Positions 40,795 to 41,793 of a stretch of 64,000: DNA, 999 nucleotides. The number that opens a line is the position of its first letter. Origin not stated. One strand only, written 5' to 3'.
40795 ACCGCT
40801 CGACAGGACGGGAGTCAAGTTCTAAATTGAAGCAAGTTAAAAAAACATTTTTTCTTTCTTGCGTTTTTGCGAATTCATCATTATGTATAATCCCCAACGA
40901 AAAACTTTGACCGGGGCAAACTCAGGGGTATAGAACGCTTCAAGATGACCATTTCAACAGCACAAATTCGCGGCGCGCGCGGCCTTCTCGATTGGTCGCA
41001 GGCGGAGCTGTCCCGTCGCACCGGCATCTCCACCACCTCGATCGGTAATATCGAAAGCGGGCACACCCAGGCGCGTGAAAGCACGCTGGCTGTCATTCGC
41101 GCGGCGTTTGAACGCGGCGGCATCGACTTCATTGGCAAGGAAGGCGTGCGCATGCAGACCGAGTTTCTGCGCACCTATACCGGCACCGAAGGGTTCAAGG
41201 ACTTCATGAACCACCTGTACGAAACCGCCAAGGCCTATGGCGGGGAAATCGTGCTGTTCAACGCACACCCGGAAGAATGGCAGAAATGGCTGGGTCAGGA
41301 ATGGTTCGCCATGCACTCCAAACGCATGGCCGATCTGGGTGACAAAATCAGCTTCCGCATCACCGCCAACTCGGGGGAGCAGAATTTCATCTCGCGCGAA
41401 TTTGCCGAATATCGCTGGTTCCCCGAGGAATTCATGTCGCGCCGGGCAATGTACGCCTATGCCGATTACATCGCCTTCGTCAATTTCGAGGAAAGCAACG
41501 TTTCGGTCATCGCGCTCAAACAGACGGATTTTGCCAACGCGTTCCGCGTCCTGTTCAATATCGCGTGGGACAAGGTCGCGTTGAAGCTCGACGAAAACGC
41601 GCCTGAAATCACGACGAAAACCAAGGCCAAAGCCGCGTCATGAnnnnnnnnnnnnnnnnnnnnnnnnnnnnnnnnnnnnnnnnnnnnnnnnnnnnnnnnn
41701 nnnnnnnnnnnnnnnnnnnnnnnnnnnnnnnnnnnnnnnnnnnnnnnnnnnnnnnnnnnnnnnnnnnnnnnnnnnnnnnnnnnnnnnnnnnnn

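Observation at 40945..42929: Translationally coupled XRE-HTH protein and an orphan formyltransferase-fold enzyme in an AT-rich islet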

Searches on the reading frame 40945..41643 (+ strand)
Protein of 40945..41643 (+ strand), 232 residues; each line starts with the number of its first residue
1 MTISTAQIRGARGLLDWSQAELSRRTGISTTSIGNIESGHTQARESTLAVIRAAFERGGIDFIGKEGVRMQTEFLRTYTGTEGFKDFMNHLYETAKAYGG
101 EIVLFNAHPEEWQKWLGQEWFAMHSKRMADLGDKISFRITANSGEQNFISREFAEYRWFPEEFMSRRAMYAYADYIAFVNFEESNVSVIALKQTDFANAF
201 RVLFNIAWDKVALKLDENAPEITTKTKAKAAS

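Call 3: search_protein_families(library=pfam, proteins=[window:40945-41643:+], max_evalue=1)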
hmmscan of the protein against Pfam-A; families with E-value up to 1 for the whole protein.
window:40945-41643:+ (232 aa): 6 families
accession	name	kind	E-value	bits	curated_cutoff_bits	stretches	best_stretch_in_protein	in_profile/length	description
PF01381.28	HTH_3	-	5.9e-08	33.1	23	1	8-54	1-47/55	Helix-turn-helix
PF13560.12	HTH_31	-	0.00013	22.6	27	1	7-50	5-49/64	Helix-turn-helix domain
PF12844.13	HTH_19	-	0.00063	20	30.2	1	8-41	4-37/64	Helix-turn-helix domain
PF13413.12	HTH_25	-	0.018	15.3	24.6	1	8-42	2-36/62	Helix-turn-helix domain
PF09353.15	DUF1995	-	0.13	12.7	26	0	59-119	125-176/197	Domain of unknown function (DUF1995)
PF13443.12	HTH_26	-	0.2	12.4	22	1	17-48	11-43/63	Cro/C1-type HTH DNA-binding domain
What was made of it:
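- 40945..41643 (+): Gene A: 232-aa XRE/Cro-type HTH (residues ~5-57) plus a ~135-aa C-terminal domain (residues ~75-210) with a TrmB-effector-like / PLD-like fold. HTH_3 E 5.9e-8 (call 3).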

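Call 4: search_protein_families(library=ncbifam, proteins=[window:40945-41643:+], max_evalue=1)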
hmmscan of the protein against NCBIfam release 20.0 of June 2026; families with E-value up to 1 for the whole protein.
window:40945-41643:+ (232 aa): 8 families
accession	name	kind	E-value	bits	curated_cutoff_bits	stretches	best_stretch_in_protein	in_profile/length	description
TIGR03070.1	couple_hipB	subfamily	2.7e-07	30.4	71.65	1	6-51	5-51/58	type II toxin-antitoxin system Y4mF family antitoxin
TIGR03830.1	CxxCG_CxxCG_HTH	subfamily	0.0027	17.5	61.8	1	4-53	66-115/127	type II TA system antitoxin MqsA family protein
NF007257.0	PRK09706.1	subfamily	0.017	14.9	101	1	6-49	8-51/135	transcriptional repressor DicA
NF006015.0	PRK08154.1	subfamily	0.028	13.6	204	1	7-57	34-84/314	anaerobic benzoate catabolism transcriptional regulator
TIGR00270.2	TIGR00270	equivalog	0.033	14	110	1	7-41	79-113/159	multiprotein bridging factor aMBF1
NF041951.1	phage_RstR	subfamily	0.049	13.9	80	1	7-55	6-54/108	RstR family transcriptional repressor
NF007271.0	PRK09726.1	equivalog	0.12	12.4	79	1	15-51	24-60/88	type II toxin-antitoxin system antitoxin HipB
NF041575.1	antitoxPezA_Strep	equivalog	0.19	11.7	290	1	7-68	5-66/158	type II toxin-antitoxin system antitoxin PezA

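Call 7: find_homologous_proteins(query=window:40945-41643:+)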
Query window:40945-41643:+ (232 aa): 198 proteins with E <= 0.001 among 413 candidates; the best 120 are listed.
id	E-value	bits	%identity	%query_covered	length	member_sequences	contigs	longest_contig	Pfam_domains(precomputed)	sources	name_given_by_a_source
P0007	4.8e-150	515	100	100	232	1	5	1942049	PF01381.29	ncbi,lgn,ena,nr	ncbi:MAG: helix-turn-helix transcriptional regulator [Rhodospirillales bacterium]|nr:helix-turn-heli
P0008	3.2e-117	408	83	92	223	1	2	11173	PF01381.29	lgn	-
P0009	4.7e-113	394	82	92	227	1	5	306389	PF01381.29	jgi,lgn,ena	-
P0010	1.7e-111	389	75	98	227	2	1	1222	PF01381.29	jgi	-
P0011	1.4e-110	386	74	97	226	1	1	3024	PF01381.29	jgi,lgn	jgi:transcriptional regulator with XRE-family HTH domain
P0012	3.2e-110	385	79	92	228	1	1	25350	PF01381.29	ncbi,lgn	-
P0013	8.7e-110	384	78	92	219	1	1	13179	PF01381.29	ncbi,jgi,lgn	ncbi:MAG TPA: helix-turn-helix transcriptional regulator [Alphaproteobacteria bacterium]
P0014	1.8e-109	383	77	92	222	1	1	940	PF01381.29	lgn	-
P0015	3.5e-109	382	78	90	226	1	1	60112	PF01381.29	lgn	-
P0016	5.2e-109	381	78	94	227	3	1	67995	PF01381.29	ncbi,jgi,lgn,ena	-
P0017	6.1e-108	378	77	92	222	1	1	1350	PF01381.29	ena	-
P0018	3.2e-106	372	75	93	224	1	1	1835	PF01381.29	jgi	-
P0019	4.2e-106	372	73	95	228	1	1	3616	PF01381.29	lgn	-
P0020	1.4e-103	363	75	92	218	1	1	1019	PF01381.29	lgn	-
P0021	2.7e-101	356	72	94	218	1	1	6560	PF01381.29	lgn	-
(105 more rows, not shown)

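Call 10: find_encoding_contigs(protein=P0009, flank=5000, max_places=3)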
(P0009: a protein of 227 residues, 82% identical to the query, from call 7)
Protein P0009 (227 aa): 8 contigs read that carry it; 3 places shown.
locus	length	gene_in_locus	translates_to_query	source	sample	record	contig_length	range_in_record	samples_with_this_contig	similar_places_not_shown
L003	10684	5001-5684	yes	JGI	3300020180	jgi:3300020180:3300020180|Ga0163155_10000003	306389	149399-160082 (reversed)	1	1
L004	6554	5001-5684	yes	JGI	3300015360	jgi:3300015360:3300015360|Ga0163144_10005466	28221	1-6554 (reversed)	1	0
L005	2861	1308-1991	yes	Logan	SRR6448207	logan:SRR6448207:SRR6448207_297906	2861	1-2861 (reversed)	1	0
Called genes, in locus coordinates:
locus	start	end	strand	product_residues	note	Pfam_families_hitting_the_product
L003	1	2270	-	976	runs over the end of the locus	PF16078:2-oxogl_dehyd_N, PF00676:E1_dh, PF02779:Transket_pyr, PF16870:OxoGdeHyase_C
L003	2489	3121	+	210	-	PF06055:ExoD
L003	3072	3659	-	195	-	-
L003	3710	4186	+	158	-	PF02600:DsbB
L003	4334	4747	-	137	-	-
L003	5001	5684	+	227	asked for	PF01381:HTH_3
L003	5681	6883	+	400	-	-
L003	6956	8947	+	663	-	PF01432:Peptidase_M3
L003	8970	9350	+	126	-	-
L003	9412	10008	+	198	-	-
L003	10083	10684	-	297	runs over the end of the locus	PF19420:DDAH_eukar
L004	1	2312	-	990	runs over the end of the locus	PF16078:2-oxogl_dehyd_N, PF00676:E1_dh, PF02779:Transket_pyr, PF16870:OxoGdeHyase_C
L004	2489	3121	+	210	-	PF06055:ExoD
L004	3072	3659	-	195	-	-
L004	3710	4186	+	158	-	PF02600:DsbB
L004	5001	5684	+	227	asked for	PF01381:HTH_3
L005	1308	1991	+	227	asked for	PF01381:HTH_3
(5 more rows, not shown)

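Call 15: find_related_loci(query=A1, collection=genome_contigs, flank=6000)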
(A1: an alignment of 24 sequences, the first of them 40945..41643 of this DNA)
Query A1 (232 aa) in genome_contigs; peptide patterns used: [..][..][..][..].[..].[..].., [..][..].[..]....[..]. (x = any residue, [..] = any of these).
600 stretches matched a pattern (row limit reached: there are more); 515 encode a relative of the query (tblastn E <= 1e-3); the best 80 are kept; 80 distinct loci.
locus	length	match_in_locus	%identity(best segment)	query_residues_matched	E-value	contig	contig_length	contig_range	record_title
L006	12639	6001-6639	79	1-213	8e-117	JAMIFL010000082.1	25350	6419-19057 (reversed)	MAG: Alphaproteobacteria bacterium isolate UR_AS_metabat.35 k201_1556348, whole genome shotgun sequence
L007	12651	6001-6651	78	1-217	2e-115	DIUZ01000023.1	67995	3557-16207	MAG TPA_asm: Micavibrio sp. UBA6145 UBA6145_contig_22462, whole genome shotgun sequence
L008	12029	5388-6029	78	1-214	4e-115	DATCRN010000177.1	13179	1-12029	MAG TPA_asm: Alphaproteobacteria bacterium isolate SMAG_U7280 k141_906830, whole genome shotgun sequence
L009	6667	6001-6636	69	1-212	9e-102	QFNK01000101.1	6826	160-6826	MAG: Micavibrio aeruginosavorus isolate S2_018_000_R2_104 S2_018_000_R2_scaffold_7068, whole genome shotgun sequence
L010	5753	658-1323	63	1-222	1e-97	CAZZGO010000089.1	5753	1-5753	MAG TPA_asm: uncultured Pseudobdellovibrionaceae bacterium isolate SRP199154_co2_77 genome assembly, contig: NODE_11134_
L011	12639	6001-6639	64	3-215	2e-96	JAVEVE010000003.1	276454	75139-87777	MAG: Pseudobdellovibrionaceae bacterium isolate BF4_112 NODE_52_length_276454_cov_39.375211_Biofilm4, whole genome shotg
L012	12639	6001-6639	64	3-215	2e-96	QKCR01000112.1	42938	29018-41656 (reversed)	MAG: Alphaproteobacteria bacterium isolate SZUA-429 scaffold_1538, whole genome shotgun sequence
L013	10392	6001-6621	66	6-212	2e-96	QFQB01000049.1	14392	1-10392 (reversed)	MAG: Micavibrio aeruginosavorus isolate S2_005_002_R2_29 S2_005_002_R2_scaffold_3154, whole genome shotgun sequence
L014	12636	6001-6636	64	1-212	5e-95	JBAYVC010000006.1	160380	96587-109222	MAG: Pseudobdellovibrionaceae bacterium isolate SO_2016_LW3_50 scaffold00123_LW162_2016, whole genome shotgun sequence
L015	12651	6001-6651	63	1-217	2e-94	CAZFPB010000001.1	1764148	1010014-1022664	MAG TPA_asm: uncultured Pseudobdellovibrionaceae bacterium isolate SRP193066_co1_107 genome assembly, contig: NODE_1_len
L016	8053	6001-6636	60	1-212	3e-88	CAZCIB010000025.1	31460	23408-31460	MAG TPA_asm: uncultured Pseudobdellovibrionaceae bacterium isolate SRP141376_co5_259 genome assembly, contig: NODE_3298_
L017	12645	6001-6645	55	3-217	3e-86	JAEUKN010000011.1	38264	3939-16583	MAG: Alphaproteobacteria bacterium isolate new MAG-96 NODE_11_length_38264_cov_32.575484, whole genome shotgun sequence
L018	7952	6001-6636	50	7-218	1e-72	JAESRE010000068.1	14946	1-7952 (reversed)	MAG: Alphaproteobacteria bacterium isolate NORP248 Contig_sourceCTD_12586, whole genome shotgun sequence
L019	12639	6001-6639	50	1-213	1e-72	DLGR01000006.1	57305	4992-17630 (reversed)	MAG TPA_asm: Micavibrio sp. UBA7689 UBA7689_contig_1410, whole genome shotgun sequence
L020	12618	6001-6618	52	7-212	2e-72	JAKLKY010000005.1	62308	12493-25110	MAG: Alphaproteobacteria bacterium isolate MAG.289 MAG.289-NODE_5_length_62308_cov_4.342370, whole genome shotgun sequen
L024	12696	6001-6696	43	1-227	2e-66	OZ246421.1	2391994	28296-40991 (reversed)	MAG: uncultured Micavibrio sp. isolate SRP062349_co2_90 genome assembly, chromosome: 1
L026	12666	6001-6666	45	1-217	5e-66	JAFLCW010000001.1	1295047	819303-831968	MAG: Alphaproteobacteria bacterium isolate UWPOB_MICAV1 gnl_X_PMOKLDCO_1, whole genome shotgun sequence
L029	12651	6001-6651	47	1-212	2e-65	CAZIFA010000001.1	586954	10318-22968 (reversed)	MAG TPA_asm: uncultured Micavibrio sp. isolate SRP302895_co1_47 genome assembly, contig: NODE_7_length_586954_cov_12.677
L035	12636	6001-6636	45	7-218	2e-63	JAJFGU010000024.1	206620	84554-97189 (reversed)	MAG: Alphaproteobacteria bacterium isolate OFTM66 OFTM66_23, whole genome shotgun sequence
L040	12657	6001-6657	44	7-224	1e-61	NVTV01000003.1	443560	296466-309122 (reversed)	MAG: Alphaproteobacteria bacterium isolate NORP106 Contig_source1382A_20, whole genome shotgun sequence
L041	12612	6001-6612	45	7-211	3e-61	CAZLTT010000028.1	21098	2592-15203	MAG TPA_asm: uncultured Micavibrio sp. isolate SRP342821_co1_69 genome assembly, contig: NODE_1781_length_21098_cov_10.3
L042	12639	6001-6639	45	4-216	2e-61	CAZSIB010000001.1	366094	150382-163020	MAG TPA_asm: uncultured Pseudobdellovibrionaceae bacterium isolate SRP286056_co2_28 genome assembly, contig: NODE_9_leng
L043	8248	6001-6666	43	4-232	8e-61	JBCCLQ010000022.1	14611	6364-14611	MAG: Pseudomonadota bacterium isolate P01_C01_bin.30 k141_327247_length_14611_cov_8.0000, whole genome shotgun sequence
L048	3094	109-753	42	3-216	4e-59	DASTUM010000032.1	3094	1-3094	MAG TPA_asm: Micavibrio sp. isolate SMAG_U2332 k141_50993, whole genome shotgun sequence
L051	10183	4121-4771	42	7-218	6e-57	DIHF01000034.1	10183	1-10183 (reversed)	MAG TPA_asm: Micavibrio sp. UBA5703 UBA5703_contig_14718, whole genome shotgun sequence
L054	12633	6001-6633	44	7-212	2e-56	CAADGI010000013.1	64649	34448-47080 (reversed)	uncultured Alphaproteobacteria bacterium isolate PRO1.fa.gz genome assembly, contig: k127_417582, whole genome shotgun s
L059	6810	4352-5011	41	3-222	3e-53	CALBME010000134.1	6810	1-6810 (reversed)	MAG TPA_asm: uncultured Micavibrio sp. isolate SRR6231188_bin.81_CONCOCT_v1.1_MAG genome assembly, contig: ERZ650241.363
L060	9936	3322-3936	45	1-209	3e-53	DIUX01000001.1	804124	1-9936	MAG TPA_asm: Micavibrio sp. UBA6147 UBA6147_contig_1235, whole genome shotgun sequence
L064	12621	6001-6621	44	1-210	5e-52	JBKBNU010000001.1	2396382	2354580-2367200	MAG: Micavibrio sp. isolate 21H_026.bin.43 NODE_1_length_2396382_cov_35.870583, whole genome shotgun sequence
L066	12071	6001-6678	38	3-225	1e-51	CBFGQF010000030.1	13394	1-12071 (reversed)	MAG TPA_asm: uncultured Alphaproteobacteria bacterium isolate SRR14536361_binner13_Refined_63 genome assembly, contig: E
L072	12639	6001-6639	41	1-217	3e-51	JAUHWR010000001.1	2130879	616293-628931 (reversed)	MAG: Alphaproteobacteria bacterium isolate 2_bin.29 NODE_1_length_2130879_cov_5.234665, whole genome shotgun sequence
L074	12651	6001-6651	40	4-215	7e-51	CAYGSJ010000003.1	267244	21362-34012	MAG TPA_asm: uncultured Micavibrio sp. isolate ERP117304_co2_85 genome assembly, contig: NODE_43_length_267244_cov_19.29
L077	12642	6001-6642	39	7-215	2e-50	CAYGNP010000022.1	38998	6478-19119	MAG TPA_asm: uncultured Micavibrio sp. isolate ERP117304_co1_101 genome assembly, contig: NODE_1145_length_38998_cov_21.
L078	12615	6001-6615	42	1-208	4e-50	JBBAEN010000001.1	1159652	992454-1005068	MAG: Micavibrio sp. isolate SO_2017_LW2_157 scaffold_1_c1_LW138R_2017, whole genome shotgun sequence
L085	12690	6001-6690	39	1-232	9e-50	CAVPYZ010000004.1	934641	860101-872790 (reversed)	MAG: uncultured Alphaproteobacteria bacterium isolate MFD03250.bin.1.142 genome assembly, contig: contig_8933, whole gen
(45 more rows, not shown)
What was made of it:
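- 40945..41643 (+): About 200 homologues at 42-83% identity (call 7), and at least 515 in species-representative genomes (call 15).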

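Call 22: search_protein_families(library=pfam, proteins=[L026:6693-7466:+, L029:6691-7482:+, L077:6618-7553:+, L064:6719-7777:+, L078:6660-7808:+, L060:4022-5503:+, L020:6645-7520:+, L035:6691-7788:+, L040:6657-7463:+, L043:6658-7563:+], max_evalue=0.1)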
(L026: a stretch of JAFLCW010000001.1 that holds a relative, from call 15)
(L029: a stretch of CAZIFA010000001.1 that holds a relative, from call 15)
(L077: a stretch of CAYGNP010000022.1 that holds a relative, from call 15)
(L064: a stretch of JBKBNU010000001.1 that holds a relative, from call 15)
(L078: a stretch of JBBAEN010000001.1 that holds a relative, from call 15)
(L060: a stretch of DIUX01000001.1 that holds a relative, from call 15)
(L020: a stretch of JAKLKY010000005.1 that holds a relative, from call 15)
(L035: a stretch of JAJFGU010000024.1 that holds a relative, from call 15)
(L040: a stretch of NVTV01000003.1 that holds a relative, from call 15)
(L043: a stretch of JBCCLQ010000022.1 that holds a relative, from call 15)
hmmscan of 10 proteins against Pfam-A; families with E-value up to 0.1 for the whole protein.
L026:6693-7466:+ (257 aa): 9 families
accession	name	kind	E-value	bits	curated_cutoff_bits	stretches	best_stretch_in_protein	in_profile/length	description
PF08241.18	Methyltransf_11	-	2.8e-12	47.6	21.2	1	71-171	1-95/95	Methyltransferase domain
PF13649.12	Methyltransf_25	-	3.6e-12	47.3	27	1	70-167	1-97/97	Methyltransferase domain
PF13847.12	Methyltransf_31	-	1.4e-08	34.9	27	1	68-180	5-119/145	Methyltransferase domain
PF08242.18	Methyltransf_12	-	1.7e-07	32.3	30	1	71-169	1-98/98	Methyltransferase domain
PF13489.12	Methyltransf_23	-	3e-07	30.8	27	1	58-214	14-154/164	Methyltransferase domain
PF02353.26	CMAS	-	0.00012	21.9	27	1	63-192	59-185/273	Mycolic acid cyclopropane synthetase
PF05148.21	Methyltransf_8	-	0.003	17.9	27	1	117-187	106-171/219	Hypothetical methyltransferase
PF05724.17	TPMT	-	0.0083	16.2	26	1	35-109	3-82/218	Thiopurine S-methyltransferase (TPMT)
PF01135.25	PCMT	-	0.094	12.9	20.3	0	56-111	64-121/210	Protein-L-isoaspartate(D-aspartate) O-methyltransferase (PCMT)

L029:6691-7482:+ (263 aa): 5 families
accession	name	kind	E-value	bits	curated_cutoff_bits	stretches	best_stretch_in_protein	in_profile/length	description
PF13489.12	Methyltransf_23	-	1e-09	38.7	27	1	58-228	14-162/164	Methyltransferase domain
PF13649.12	Methyltransf_25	-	1.9e-09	38.5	27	1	70-173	1-97/97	Methyltransferase domain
PF08242.18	Methyltransf_12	-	2.5e-09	38.2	30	1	72-174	2-97/98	Methyltransferase domain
PF08241.18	Methyltransf_11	-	3e-08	34.6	21.2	1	72-177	2-95/95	Methyltransferase domain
PF13847.12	Methyltransf_31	-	0.00021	21.4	27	1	69-188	6-120/145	Methyltransferase domain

L077:6618-7553:+ (311 aa): 12 families
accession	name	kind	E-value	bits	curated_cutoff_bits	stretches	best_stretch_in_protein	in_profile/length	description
PF13649.12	Methyltransf_25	-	2.5e-15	57.3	27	1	101-198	1-97/97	Methyltransferase domain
PF13489.12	Methyltransf_23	-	1.7e-14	54.3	27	1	84-254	8-161/164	Methyltransferase domain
PF13847.12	Methyltransf_31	-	1.3e-13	51.3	27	1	96-250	2-144/145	Methyltransferase domain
PF08241.18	Methyltransf_11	-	1.7e-13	51.5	21.2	1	102-201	1-94/95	Methyltransferase domain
PF08242.18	Methyltransf_12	-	8.8e-13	49.3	30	1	102-200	1-98/98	Methyltransferase domain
PF05175.20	MTS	-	1.8e-05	24.9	23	1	91-207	25-143/170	Methyltransferase small domain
PF06080.18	DUF938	-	0.00011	22.5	27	1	96-202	24-137/202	Protein of unknown function (DUF938)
PF05148.21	Methyltransf_8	-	0.0005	20.4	27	1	147-202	104-156/219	Hypothetical methyltransferase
PF00891.24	Methyltransf_2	-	0.0016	18.3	22.3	1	99-201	64-163/210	O-methyltransferase domain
PF02353.26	CMAS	-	0.0021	17.9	27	1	96-209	61-171/273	Mycolic acid cyclopropane synthetase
PF02390.23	Methyltransf_4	-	0.0056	16.6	24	1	101-154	5-58/173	Putative methyltransferase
PF13578.12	Methyltransf_24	-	0.025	15.9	26.3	1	102-200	1-100/105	Methyltransferase domain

L064:6719-7777:+ (352 aa): 1 family
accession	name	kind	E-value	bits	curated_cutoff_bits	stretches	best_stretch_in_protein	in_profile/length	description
PF10017.15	Methyltransf_33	-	4.6e-29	101.9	23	1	27-323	21-297/304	Histidine-specific methyltransferase, SAM-dependent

L078:6660-7808:+ (382 aa): 1 family
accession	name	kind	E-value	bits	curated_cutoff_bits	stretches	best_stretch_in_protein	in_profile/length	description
PF10017.15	Methyltransf_33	-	1e-09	38.4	23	1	137-365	77-293/304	Histidine-specific methyltransferase, SAM-dependent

L060:4022-5503:+ (493 aa): 1 family
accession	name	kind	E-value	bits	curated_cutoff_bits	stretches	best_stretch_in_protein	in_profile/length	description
PF10017.15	Methyltransf_33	-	2.5e-36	125.8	23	1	196-476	25-289/304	Histidine-specific methyltransferase, SAM-dependent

L020:6645-7520:+ (291 aa): 1 family
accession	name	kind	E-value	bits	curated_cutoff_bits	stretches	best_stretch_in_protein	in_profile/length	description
PF00583.31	Acetyltransf_1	-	3.2e-05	24.6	20.7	1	99-234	12-115/116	Acetyltransferase (GNAT) family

L035:6691-7788:+ (365 aa): 7 families
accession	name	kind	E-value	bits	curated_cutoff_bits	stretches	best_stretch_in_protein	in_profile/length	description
PF13847.12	Methyltransf_31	-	5.7e-08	33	27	1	214-273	3-63/145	Methyltransferase domain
PF13649.12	Methyltransf_25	-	1e-05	26.5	27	1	218-274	1-56/97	Methyltransferase domain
PF11599.14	AviRa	-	0.00028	20.9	25.7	1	210-283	46-123/232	RRNA methyltransferase AviRa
PF08241.18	Methyltransf_11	-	0.0042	18.1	21.2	1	220-273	2-51/95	Methyltransferase domain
PF08242.18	Methyltransf_12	-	0.0097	17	30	1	220-263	2-45/98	Methyltransferase domain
PF05175.20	MTS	-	0.014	15.5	23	1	208-273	25-90/170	Methyltransferase small domain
PF01135.25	PCMT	-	0.024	14.8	20.3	1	217-272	76-132/210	Protein-L-isoaspartate(D-aspartate) O-methyltransferase (PCMT)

L040:6657-7463:+ (268 aa): 1 family
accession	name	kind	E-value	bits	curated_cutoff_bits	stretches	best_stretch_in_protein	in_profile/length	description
PF00291.31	PALP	-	4.8e-06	26.5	35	1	69-234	63-223/295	Pyridoxal-phosphate dependent enzyme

L043:6658-7563:+ (301 aa): 1 family
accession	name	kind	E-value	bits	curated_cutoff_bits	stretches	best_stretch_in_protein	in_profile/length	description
PF17021.10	Mei5_like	-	0.051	14.1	32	0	147-212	41-103/118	Putative double-strand recombination repair-like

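Call 31: search_solved_structures(query=A1, max_evalue=1, show_alignments=1)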
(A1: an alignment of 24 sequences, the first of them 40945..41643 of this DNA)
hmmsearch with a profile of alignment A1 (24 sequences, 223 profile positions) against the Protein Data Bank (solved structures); distinct sequences matched with E-value up to 1: 46.
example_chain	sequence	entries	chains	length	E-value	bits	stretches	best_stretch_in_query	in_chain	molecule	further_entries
4yba_A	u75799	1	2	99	7.2e-09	38.8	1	6-67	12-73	Regulatory protein C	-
8tac_A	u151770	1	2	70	2.4e-05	27.3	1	8-55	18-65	DBP48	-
4yg4_A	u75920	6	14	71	0.00042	23.2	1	8-56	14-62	Antitoxin HipB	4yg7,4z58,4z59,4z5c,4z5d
4yg1_A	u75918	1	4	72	0.00043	23.2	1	8-56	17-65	Antitoxin HipB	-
4z5h_A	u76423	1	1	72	0.00053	22.9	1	8-56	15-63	Antitoxin HipB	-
2wiu_B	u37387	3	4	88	0.00071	22.5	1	8-56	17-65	HTH-TYPE TRANSCRIPTIONAL REGULATOR HIPB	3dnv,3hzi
5k98_B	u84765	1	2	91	0.00075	22.4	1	8-56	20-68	Antitoxin HipB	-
2p5t_A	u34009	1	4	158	0.001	21.9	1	7-68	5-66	Putative transcriptional regulator PezA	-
1sq8_A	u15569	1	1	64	0.0013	21.7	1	6-42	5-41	dh434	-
1r63_A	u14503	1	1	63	0.0033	20.3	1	7-42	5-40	REPRESSOR PROTEIN FROM BACTERIOPHAGE 434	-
9xz9_A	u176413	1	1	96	0.0041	20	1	7-63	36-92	Quorum sensing controller protein QseC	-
1per_L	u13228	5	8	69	0.0042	20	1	7-42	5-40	PROTEIN (434 REPRESSOR) | 434 REPRESSOR | REPRESSOR PROTEIN CI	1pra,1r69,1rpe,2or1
8ezt_A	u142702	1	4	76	0.0065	19.3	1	16-55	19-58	HipB(Lp)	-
1zug_A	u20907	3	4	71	0.0065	19.3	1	5-42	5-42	PHAGE 434 CRO PROTEIN | REGULATORY PROTEIN CRO | PROTEIN (434 CRO)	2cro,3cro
4ia8_A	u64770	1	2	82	0.011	18.5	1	16-64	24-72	Regulatory protein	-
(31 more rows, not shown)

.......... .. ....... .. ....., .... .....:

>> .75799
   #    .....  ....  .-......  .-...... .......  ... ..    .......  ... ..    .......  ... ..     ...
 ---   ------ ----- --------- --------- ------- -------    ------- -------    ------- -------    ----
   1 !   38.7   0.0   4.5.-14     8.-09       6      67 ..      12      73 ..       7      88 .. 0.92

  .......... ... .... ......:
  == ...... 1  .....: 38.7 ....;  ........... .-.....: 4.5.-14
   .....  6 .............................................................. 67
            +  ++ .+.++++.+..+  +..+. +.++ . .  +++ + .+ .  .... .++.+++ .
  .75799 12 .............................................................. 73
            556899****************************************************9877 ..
